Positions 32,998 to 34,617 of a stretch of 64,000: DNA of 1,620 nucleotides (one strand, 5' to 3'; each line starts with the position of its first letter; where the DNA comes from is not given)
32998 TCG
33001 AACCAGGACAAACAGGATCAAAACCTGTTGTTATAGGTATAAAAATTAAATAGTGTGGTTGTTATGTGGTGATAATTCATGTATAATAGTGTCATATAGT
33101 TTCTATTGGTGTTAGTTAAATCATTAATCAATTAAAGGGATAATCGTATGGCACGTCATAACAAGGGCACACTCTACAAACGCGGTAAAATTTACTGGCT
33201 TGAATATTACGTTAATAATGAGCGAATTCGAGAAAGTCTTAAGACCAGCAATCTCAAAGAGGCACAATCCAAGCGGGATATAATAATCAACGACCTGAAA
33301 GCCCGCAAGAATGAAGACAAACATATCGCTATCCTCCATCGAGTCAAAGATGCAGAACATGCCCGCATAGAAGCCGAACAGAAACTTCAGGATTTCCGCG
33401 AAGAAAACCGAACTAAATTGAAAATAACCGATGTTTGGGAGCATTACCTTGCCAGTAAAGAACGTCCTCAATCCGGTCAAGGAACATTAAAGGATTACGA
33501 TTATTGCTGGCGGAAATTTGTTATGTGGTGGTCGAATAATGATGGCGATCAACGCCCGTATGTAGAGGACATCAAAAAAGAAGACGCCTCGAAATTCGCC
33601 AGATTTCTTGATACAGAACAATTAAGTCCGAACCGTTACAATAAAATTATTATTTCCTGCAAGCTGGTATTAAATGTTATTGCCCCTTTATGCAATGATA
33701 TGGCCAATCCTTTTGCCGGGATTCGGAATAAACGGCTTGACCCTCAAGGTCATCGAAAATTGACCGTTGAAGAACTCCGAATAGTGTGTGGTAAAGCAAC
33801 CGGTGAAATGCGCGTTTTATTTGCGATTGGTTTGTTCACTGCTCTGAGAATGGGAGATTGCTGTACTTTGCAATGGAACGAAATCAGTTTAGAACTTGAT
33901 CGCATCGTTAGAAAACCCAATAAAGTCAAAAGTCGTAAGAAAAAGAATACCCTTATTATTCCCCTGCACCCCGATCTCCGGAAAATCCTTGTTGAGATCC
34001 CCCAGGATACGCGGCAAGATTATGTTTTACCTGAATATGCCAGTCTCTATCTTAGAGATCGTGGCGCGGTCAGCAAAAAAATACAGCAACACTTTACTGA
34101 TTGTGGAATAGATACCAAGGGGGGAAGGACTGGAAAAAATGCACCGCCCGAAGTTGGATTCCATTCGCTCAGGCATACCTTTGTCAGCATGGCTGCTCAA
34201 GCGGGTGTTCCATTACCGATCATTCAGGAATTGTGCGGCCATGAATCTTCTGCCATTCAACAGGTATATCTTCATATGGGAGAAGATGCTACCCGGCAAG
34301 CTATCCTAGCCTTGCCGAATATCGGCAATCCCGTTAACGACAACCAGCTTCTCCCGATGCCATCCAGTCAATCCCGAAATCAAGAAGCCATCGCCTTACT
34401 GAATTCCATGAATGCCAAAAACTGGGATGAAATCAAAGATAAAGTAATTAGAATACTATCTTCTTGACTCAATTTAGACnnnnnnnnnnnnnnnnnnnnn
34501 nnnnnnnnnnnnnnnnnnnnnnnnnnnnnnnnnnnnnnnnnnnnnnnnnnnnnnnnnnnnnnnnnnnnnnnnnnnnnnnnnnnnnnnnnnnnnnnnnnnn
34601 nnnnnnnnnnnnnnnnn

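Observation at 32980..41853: About 8.8-kb PICI/satellite-like integrative element inserted in tRNA-Gln, bounded by perfect 52-bp direct repeats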

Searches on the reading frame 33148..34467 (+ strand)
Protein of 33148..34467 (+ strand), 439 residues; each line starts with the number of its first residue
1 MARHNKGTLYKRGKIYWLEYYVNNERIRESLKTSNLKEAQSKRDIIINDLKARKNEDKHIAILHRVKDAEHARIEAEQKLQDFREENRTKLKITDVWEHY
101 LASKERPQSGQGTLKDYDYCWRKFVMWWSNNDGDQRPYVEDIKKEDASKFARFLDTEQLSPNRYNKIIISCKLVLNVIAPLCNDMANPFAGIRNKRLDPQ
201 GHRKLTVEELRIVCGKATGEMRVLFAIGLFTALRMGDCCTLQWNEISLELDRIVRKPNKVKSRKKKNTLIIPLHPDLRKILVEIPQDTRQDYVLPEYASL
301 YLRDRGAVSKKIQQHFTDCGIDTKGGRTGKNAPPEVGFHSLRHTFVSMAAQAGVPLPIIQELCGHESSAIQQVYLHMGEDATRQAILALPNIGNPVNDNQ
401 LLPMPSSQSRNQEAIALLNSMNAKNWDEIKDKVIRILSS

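Call 6: search_protein_families(library=pfam, proteins=[window:33148-34467:+], max_evalue=0.01)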
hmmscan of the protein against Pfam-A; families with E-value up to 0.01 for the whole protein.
window:33148-34467:+ (439 aa): 1 family
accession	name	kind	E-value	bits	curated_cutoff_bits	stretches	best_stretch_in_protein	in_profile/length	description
PF00589.27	Phage_integrase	-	3.8e-17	63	27.1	1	221-377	24-168/172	Phage integrase family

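Call 7: search_protein_families(library=phrogs, proteins=[window:33148-34467:+], max_evalue=0.01)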
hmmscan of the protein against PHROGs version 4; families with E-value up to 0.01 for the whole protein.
window:33148-34467:+ (439 aa): 5 families
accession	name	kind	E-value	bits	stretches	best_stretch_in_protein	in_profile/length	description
phrog_1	-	integration and excision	4.2e-48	166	1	9-413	112-469/611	integrase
phrog_216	-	integration and excision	1.7e-29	103.8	1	218-424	73-267/301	integrase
phrog_7685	-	integration and excision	3e-05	24.7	1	333-390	178-236/240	integrase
phrog_35951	-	unknown function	9.9e-05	23.7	1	336-378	21-63/97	-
phrog_7269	-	integration and excision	0.00028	21.7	1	331-387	23-79/89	integrase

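Call 9: search_protein_families(library=padloc, proteins=[window:33148-34467:+], max_evalue=0.01)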
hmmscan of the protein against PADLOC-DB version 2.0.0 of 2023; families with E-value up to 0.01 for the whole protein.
window:33148-34467:+ (439 aa): 0 families

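Call 34: list_cluster_members(proteins=[P0001, P0122, window:33148-34467:+, window:51173-54835:+, window:21439-24036:-, window:43481-45502:+, window:46258-48396:+, window:41986-43296:-, window:4524-5813:-, window:25662-27608:-])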
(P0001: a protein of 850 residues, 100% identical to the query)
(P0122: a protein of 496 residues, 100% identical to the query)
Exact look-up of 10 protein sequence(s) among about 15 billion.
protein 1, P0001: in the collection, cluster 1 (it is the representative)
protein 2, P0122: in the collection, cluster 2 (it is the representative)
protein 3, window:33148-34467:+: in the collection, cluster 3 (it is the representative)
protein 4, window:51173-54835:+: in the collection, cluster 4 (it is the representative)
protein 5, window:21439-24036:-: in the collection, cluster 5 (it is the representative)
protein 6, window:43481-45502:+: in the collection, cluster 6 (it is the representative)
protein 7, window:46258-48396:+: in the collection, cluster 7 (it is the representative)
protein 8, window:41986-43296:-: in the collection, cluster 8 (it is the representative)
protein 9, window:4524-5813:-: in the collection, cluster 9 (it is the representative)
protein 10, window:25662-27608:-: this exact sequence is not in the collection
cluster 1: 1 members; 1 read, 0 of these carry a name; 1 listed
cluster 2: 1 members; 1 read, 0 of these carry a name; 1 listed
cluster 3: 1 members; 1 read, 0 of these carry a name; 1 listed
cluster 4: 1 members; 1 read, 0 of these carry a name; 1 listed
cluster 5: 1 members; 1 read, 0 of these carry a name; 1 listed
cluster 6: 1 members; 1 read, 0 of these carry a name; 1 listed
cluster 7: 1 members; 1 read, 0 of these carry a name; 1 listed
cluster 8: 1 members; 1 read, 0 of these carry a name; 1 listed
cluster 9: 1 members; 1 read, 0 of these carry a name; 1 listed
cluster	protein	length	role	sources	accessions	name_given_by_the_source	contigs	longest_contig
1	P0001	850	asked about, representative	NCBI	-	-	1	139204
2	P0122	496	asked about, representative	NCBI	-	-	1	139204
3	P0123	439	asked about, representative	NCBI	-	-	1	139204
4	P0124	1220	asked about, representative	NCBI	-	-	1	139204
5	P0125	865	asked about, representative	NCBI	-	-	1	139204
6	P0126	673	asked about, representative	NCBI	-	-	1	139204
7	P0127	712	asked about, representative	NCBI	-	-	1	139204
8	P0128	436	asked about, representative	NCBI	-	-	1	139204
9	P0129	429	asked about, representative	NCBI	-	-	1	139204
